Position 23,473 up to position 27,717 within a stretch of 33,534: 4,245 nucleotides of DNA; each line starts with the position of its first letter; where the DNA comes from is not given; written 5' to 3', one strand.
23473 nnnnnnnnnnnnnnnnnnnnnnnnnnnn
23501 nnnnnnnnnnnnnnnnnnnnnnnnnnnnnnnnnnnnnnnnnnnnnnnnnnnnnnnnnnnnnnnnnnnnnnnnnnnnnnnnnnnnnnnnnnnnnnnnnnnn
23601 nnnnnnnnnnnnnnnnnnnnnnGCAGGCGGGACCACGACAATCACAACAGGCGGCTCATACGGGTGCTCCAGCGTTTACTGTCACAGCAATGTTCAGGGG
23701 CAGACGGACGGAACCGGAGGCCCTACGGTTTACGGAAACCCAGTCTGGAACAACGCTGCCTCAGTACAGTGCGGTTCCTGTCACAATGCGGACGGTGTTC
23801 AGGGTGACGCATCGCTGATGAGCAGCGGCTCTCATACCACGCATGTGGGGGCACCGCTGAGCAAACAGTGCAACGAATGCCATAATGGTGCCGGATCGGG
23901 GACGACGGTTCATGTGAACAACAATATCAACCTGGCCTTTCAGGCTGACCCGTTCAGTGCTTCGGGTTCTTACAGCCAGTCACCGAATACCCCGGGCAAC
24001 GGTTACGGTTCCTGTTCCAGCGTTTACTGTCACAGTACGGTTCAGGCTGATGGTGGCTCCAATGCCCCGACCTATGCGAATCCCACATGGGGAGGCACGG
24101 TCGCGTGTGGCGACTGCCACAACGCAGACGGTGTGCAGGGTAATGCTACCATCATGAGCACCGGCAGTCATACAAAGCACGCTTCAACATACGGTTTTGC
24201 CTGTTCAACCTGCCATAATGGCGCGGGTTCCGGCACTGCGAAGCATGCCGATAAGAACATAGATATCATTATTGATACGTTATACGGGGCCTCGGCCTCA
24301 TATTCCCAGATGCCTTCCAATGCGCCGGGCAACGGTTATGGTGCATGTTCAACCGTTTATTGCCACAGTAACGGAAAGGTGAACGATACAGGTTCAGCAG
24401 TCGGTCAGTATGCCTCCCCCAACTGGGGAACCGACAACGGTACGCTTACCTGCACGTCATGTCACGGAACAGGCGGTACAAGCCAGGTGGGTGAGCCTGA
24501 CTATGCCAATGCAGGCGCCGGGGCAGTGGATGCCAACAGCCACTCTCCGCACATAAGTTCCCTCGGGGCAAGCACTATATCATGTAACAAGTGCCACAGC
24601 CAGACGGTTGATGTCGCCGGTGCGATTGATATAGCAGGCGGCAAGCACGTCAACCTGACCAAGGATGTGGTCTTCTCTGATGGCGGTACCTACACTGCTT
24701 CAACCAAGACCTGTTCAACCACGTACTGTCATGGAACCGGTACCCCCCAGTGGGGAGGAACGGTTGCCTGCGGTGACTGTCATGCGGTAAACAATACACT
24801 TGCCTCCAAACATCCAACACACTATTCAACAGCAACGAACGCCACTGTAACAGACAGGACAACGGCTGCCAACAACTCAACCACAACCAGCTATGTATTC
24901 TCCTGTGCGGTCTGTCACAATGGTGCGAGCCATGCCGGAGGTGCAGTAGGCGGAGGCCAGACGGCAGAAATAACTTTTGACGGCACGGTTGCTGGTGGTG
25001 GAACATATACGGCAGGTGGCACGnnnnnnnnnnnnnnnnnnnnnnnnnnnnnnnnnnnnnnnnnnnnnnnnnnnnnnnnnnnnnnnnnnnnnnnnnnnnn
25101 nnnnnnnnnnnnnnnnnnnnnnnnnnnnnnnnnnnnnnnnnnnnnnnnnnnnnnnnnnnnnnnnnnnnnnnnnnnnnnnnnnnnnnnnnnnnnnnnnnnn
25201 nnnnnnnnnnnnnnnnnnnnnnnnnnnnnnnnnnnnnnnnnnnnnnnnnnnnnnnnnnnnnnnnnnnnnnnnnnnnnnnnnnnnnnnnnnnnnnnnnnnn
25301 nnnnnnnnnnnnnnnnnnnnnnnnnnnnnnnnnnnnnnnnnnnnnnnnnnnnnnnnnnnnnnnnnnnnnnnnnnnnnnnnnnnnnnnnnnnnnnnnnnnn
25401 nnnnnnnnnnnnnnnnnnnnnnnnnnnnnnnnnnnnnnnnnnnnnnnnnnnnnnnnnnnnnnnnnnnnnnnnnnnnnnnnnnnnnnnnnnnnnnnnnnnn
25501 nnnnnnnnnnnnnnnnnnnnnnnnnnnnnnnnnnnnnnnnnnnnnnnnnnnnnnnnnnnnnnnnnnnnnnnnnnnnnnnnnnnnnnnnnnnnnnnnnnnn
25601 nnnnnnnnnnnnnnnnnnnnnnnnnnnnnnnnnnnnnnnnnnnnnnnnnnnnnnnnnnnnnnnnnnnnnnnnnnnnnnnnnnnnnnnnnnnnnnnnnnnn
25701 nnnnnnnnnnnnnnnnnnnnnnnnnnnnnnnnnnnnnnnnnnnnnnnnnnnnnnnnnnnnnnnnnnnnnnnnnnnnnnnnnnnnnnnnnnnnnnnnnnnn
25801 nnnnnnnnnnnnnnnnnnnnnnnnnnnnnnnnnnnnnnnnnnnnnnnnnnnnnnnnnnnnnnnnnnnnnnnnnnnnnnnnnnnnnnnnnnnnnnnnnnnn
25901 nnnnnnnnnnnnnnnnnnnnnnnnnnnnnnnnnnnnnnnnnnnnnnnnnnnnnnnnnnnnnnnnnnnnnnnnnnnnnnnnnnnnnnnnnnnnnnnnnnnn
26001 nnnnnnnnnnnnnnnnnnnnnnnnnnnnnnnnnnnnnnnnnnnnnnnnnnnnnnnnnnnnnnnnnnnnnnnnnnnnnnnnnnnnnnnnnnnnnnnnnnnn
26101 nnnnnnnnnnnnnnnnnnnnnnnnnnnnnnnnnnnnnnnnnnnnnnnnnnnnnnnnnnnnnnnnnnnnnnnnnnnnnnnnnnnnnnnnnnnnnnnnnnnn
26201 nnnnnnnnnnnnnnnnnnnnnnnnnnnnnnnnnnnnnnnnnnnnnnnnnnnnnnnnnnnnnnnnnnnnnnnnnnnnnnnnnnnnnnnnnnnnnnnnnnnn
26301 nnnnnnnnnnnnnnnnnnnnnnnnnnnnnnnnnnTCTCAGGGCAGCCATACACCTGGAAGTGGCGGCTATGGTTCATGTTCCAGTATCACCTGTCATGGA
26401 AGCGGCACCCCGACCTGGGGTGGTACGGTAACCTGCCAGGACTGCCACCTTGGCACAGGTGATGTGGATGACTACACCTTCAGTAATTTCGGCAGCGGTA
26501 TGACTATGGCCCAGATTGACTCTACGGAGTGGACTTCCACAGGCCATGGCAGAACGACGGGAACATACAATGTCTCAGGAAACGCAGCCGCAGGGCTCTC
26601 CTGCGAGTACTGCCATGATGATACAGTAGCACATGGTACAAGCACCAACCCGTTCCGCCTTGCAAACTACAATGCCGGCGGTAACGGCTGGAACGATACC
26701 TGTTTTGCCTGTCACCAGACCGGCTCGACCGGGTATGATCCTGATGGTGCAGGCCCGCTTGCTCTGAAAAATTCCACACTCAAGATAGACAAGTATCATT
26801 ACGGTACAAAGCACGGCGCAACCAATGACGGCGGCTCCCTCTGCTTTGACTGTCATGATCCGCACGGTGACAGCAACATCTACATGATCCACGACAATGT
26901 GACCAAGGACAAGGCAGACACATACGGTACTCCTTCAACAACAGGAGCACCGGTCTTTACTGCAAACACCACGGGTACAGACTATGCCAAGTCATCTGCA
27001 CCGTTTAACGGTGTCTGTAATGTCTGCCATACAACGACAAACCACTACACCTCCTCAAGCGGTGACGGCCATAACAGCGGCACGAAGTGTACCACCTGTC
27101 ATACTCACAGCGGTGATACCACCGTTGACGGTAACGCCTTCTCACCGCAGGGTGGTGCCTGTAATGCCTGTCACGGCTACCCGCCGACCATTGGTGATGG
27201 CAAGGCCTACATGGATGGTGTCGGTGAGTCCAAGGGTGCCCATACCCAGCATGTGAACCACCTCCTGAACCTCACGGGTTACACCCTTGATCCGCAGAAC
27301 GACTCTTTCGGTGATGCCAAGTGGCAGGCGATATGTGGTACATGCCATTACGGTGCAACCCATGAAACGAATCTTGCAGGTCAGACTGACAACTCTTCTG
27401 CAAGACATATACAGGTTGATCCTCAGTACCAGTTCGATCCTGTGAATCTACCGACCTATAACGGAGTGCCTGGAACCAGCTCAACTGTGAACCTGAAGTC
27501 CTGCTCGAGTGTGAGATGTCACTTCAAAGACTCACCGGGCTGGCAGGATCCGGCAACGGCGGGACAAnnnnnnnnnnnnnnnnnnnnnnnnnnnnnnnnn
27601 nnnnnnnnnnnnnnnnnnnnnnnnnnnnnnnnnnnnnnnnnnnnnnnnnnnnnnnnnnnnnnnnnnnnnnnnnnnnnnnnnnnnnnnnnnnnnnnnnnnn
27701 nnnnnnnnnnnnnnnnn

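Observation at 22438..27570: About 41-haem giant cytochrome assembled from nine tandem CX4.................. modules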

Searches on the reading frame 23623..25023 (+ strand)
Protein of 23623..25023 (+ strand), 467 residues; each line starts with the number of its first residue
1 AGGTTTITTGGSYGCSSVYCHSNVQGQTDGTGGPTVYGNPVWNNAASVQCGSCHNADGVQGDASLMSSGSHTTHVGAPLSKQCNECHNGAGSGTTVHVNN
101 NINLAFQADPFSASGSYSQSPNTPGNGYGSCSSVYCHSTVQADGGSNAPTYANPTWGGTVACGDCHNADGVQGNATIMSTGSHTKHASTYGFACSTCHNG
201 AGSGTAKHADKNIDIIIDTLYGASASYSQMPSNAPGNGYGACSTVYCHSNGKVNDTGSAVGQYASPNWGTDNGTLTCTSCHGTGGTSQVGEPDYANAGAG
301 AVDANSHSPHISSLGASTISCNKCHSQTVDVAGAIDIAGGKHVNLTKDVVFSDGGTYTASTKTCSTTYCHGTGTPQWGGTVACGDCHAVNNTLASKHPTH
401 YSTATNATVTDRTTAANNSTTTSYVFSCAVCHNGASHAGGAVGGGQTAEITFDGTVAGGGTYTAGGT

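Call 38: predict_structure(alignment_id=A1)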
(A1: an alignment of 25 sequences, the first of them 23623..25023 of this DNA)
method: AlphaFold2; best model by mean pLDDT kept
length: 467 residues; sequences in the alignment: 25
mean_pLDDT: 52.0   pTM: 0.40
mean pLDDT of the five models: 52.0, 50.0, 49.1, 45.2, 36.3
residues with pLDDT >= 90: 0; 70-90: 1; 50-70: 294; < 50: 172
segments of 3 or more residues with pLDDT < 50: 1-36, 139-150, 168-176, 233-245, 247-262, 282-305, 313-319, 367-373, 377-379, 434-449, 461-467
pLDDT, mean of each block of 10 residues (from residue 1): 34 41 41 47 52 53 54 63 64 52 58 58 53 53 44 56 53 48 59 62 53 63 56 44 45 44 49 54 41 39 50 49 66 61 57 63 52 49 53 57 54 53 55 49 45 58 39
secondary structure, 60 per line:
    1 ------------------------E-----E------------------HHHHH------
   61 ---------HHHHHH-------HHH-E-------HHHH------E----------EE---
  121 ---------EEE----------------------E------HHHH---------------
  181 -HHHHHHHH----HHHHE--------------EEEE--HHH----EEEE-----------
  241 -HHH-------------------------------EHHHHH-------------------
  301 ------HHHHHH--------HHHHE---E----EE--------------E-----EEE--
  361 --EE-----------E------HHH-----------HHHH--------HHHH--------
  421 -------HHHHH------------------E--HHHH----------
elements in order: H50-54 H70-75 H95-98 E130-132 H162-165 H182-189 H194-197 E213-216 E226-229 H277-281 H307-312 H321-324 E356-358 H397-400 H409-412 H428-432 H454-457

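Call 51: search_solved_structures(query=A1, max_evalue=1)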
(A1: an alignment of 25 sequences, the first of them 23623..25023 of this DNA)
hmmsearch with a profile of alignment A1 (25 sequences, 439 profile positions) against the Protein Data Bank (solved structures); distinct sequences matched with E-value up to 1: 41.
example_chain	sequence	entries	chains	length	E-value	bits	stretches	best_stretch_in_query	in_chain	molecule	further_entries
3bng_A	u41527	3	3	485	4.9e-06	28.9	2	37-316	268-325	Cytochrome c-552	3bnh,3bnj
1fs7_A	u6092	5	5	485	5.7e-06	28.7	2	37-316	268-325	CYTOCHROME C NITRITE REDUCTASE | Cytochrome c-552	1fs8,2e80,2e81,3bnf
1fs9_A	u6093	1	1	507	6e-06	28.6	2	37-315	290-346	CYTOCHROME C NITRITE REDUCTASE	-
1qdb_A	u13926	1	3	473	8e-05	24.9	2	37-90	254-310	CYTOCHROME C NITRITE REDUCTASE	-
1dxr_C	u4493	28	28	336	0.00011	24.5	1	245-302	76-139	PHOTOSYNTHETIC REACTION CENTER CYTOCHROME C SUBUNIT | PHOTOSYNTHETIC REACTION CENTER | Photosynthetic reaction center cytochrome C subunit precursor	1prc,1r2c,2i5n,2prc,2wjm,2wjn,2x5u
1vrn_C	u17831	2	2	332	0.00012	24.3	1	245-302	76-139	Photosynthetic reaction center cytochrome c subunit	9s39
6et5_C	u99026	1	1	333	0.00012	24.3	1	245-302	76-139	Photosynthetic reaction center cytochrome c subunit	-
2jbl_C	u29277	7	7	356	0.00013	24.2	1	245-302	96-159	PHOTOSYNTHETIC REACTION CENTER CYTOCHROME C SUBUNIT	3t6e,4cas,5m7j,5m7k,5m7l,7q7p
1bvb_A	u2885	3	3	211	0.00022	23.5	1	358-408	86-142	CYTOCHROME C-554 | CYTOCHROME C554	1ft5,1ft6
3ubr_A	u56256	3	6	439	0.00036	22.7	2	251-301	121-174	Cytochrome c-552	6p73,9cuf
7o0u_C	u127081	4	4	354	0.0012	21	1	244-327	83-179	MULTIHEME_CYTC domain-containing protein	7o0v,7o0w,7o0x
9h19_C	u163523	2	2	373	0.0021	20.2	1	240-300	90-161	Photosynthetic reaction center cytochrome c subunit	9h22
3ucp_A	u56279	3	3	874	0.0021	20.2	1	39-186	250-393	UndA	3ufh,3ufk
1eys_C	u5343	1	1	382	0.0026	19.9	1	233-300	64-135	PHOTOSYNTHETIC REACTION CENTER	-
8z82_C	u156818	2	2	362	0.0034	19.5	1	248-409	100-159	Photosynthetic reaction center cytochrome c subunit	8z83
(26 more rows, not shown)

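Call 53: fold_search(model_id=the predicted structure, library=pdb)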
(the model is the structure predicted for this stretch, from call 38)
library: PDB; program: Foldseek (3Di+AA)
matches with E <= 10: 0; with E <= 0.001: 0
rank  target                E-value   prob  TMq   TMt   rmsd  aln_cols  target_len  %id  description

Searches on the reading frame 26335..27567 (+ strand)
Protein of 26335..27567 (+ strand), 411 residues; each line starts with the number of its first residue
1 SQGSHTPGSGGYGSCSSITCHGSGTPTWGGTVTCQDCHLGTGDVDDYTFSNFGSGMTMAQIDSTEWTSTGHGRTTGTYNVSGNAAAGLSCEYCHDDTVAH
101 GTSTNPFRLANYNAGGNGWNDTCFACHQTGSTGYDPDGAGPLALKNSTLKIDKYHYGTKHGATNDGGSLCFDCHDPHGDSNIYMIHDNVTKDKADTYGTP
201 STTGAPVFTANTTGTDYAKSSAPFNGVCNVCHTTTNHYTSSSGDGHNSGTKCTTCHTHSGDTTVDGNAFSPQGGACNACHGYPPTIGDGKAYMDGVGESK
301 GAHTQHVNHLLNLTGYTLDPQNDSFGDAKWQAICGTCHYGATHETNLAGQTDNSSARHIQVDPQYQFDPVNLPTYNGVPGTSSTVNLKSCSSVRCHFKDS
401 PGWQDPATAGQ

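Call 47: predict_structure(alignment_id=A2)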
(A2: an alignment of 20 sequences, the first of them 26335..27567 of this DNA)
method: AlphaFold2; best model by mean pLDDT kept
length: 411 residues; sequences in the alignment: 20
mean_pLDDT: 35.4   pTM: 0.22
mean pLDDT of the five models: 35.4, 33.5, 33.4, 33.2, 32.7
residues with pLDDT >= 90: 0; 70-90: 0; 50-70: 11; < 50: 400
segments of 3 or more residues with pLDDT < 50: 1-310, 320-324, 330-411
pLDDT, mean of each block of 10 residues (from residue 1): 31 29 32 34 33 33 32 37 36 36 32 33 40 46 40 30 30 27 30 33 35 37 36 38 36 28 29 28 34 34 44 52 48 42 34 34 38 43 43 32 35 27
secondary structure, 60 per line:
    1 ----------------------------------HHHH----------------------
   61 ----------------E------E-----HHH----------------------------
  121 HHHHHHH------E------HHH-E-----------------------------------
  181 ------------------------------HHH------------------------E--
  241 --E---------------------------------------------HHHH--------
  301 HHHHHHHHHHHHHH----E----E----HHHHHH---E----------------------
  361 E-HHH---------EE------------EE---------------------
elements in order: H35-38 H121-127 H289-292 H301-314 H329-334

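Call 52: search_solved_structures(query=A2, max_evalue=1)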
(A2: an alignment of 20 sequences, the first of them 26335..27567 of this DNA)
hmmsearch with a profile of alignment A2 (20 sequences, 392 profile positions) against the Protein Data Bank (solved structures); distinct sequences matched with E-value up to 1: 8.
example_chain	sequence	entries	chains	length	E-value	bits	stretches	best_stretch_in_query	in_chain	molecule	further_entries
6r2q_A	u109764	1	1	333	0.026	16.9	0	77-144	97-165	Cystathionine beta-synthase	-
3fc3_A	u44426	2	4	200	0.026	16.9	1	204-247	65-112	Restriction endonuclease Hpy99I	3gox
1kx2_A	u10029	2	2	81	0.039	16.4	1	104-164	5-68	mono-heme c-type cytochrome ScyA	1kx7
2jox_A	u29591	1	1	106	0.096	15.1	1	198-248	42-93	Churchill protein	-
28pb_A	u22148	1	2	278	0.3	13.4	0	211-254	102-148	Cytochrome c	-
8zk2_C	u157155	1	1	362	0.33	13.3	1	86-163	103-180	Photosynthetic reaction center cytochrome c subunit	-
3ouq_A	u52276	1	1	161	0.39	13.1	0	211-269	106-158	Cytochrome c family protein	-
8z82_C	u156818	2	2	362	0.42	13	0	97-162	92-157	Photosynthetic reaction center cytochrome c subunit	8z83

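Call 54: search_protein_representatives(alignment_id=A2)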
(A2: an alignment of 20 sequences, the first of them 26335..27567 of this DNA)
Query: 20 sequences, 392 profile positions. Proteins with E-value up to 0.001 (for the whole library): 1728; up to 1e-10: 964; up to 1e-30: 425. The best 150 are listed.
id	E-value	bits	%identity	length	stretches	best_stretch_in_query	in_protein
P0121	1.1e-259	877.4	-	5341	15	2-390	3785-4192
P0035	2.8e-229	777.4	-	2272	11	2-250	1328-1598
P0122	8.0e-214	726.5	-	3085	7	2-339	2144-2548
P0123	6.6e-203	690.6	-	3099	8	3-392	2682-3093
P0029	3.1e-187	638.9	-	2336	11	2-383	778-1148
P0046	4.2e-184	628.6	-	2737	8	2-280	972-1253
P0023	1.5e-183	626.8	-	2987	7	2-383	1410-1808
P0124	2.0e-179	613.3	-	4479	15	2-386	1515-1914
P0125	4.4e-170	582.5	-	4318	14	3-384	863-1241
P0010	8.1e-168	575.0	-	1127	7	2-392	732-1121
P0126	9.0e-167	571.6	-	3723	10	3-383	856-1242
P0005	5.2e-164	562.5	-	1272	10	2-392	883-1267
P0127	2.2e-161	553.9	-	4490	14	2-391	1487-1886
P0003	3.3e-161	553.2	-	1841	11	2-392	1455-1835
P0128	1.2e-160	551.4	-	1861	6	43-270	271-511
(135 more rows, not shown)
